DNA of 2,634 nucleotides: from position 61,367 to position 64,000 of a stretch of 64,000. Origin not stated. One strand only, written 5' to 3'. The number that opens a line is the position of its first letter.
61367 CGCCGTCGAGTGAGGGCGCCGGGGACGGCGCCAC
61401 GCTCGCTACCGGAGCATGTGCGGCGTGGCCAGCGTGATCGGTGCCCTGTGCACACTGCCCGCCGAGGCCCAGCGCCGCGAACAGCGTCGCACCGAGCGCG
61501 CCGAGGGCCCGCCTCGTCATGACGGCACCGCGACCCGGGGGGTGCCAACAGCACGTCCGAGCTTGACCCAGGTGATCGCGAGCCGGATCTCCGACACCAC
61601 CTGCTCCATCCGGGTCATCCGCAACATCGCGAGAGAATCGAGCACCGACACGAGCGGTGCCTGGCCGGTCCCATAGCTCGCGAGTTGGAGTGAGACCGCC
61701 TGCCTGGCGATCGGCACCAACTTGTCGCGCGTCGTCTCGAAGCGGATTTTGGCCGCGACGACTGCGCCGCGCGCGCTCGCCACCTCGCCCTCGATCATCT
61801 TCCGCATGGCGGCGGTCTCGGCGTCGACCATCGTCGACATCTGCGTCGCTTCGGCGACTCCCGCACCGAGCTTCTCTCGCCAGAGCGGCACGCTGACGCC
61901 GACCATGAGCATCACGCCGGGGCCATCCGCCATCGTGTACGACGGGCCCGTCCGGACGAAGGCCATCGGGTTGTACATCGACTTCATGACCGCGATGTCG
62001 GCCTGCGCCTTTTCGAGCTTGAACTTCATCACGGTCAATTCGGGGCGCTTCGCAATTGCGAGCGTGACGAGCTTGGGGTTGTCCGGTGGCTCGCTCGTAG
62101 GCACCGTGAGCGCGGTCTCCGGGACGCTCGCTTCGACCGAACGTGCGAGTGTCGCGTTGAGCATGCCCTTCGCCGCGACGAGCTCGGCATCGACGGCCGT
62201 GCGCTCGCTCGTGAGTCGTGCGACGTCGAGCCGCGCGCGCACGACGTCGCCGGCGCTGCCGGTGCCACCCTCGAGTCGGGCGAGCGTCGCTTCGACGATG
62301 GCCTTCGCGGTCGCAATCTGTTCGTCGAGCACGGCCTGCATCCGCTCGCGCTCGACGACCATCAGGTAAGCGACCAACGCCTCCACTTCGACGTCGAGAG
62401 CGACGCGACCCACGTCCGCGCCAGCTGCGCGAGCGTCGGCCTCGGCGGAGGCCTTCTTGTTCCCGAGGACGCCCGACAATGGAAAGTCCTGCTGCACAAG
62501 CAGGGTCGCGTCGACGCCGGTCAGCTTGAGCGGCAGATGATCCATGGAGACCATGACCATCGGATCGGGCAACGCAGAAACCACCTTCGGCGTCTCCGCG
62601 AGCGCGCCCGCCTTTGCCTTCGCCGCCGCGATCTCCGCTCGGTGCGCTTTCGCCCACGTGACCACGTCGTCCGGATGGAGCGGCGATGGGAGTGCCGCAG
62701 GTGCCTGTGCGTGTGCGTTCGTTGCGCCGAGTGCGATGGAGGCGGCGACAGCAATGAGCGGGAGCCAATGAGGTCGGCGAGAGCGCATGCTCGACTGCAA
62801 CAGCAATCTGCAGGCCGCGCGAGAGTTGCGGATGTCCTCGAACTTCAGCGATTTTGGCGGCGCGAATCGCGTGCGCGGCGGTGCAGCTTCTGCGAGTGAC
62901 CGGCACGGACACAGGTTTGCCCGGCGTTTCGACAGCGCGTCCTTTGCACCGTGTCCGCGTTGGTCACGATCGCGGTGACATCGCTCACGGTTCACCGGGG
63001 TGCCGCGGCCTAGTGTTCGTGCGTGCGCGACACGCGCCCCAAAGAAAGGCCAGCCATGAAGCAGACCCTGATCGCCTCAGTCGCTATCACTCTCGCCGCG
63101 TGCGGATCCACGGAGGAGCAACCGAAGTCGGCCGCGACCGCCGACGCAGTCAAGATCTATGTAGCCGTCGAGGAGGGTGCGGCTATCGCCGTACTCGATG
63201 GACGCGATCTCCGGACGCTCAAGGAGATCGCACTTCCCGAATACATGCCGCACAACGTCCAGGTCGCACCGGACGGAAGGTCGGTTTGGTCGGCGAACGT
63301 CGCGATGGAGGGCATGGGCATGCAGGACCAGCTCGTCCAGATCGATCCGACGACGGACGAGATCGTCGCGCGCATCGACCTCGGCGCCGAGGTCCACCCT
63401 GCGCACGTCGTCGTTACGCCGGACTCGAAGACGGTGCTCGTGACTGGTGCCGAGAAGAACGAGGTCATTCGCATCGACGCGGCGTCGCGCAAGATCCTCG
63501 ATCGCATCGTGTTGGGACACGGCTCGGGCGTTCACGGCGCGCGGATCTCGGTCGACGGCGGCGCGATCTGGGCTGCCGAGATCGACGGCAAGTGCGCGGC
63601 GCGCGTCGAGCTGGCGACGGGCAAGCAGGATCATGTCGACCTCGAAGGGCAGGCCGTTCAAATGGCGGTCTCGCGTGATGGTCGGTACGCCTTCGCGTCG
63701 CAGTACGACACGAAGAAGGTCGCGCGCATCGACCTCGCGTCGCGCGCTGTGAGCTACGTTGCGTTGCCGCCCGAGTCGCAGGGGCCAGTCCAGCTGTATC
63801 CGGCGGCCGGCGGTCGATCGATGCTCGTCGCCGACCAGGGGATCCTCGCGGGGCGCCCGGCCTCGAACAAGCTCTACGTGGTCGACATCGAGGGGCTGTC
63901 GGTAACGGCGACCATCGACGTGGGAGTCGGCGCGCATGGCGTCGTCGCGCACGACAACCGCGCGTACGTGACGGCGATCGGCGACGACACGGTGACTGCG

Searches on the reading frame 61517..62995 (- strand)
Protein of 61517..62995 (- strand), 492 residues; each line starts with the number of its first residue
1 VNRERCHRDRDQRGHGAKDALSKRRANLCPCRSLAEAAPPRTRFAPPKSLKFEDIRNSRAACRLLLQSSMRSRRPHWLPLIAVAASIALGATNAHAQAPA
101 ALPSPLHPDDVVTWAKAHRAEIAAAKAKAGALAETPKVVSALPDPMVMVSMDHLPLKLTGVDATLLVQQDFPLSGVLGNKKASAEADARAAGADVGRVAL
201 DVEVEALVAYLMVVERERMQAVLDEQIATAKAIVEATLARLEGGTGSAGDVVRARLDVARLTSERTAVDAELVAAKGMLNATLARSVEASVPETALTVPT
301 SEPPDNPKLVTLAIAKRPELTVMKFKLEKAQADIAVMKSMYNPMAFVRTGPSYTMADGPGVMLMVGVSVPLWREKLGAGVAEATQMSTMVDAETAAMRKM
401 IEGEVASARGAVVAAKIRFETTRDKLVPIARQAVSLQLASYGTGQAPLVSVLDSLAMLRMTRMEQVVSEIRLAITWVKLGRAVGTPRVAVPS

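Call 22: search_protein_families(library=pfam, proteins=[window:61517-62995:-], max_evalue=0.001)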
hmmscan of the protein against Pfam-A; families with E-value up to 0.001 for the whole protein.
window:61517-62995:- (492 aa): 1 family
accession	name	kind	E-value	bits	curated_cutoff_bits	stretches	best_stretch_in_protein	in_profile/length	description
PF02321.23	OEP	-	1.3e-25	90.8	22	2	309-484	4-187/187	Outer membrane efflux protein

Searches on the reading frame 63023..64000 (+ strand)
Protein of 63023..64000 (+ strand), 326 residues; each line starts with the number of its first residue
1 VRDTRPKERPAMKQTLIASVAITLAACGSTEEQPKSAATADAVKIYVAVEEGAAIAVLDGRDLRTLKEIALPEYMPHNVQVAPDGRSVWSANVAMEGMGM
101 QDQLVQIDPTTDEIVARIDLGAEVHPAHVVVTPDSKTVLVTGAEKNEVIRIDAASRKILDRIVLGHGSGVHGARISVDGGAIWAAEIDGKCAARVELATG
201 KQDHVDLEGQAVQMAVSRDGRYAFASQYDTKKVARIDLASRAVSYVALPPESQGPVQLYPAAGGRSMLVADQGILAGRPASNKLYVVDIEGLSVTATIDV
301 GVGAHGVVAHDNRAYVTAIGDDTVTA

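Call 74: search_protein_families(library=pfam, proteins=[window:63023-64000:+], max_evalue=0.001)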
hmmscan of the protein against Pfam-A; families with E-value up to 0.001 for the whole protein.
window:63023-64000:+ (326 aa): 3 families
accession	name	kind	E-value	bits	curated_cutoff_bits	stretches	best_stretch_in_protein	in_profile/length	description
PF08450.18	SGL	-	1.7e-08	34.8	26.3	0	36-154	44-164/246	SMP-30/Gluconolactonase/LRE-like region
PF21783.3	YNCE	-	1.5e-07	31.5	27.1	1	98-243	174-318/339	YNCE-like beta-propeller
PF02239.22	Cytochrom_D1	-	0.00023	20.3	25.5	0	140-234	9-102/368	Cytochrome D1 heme domain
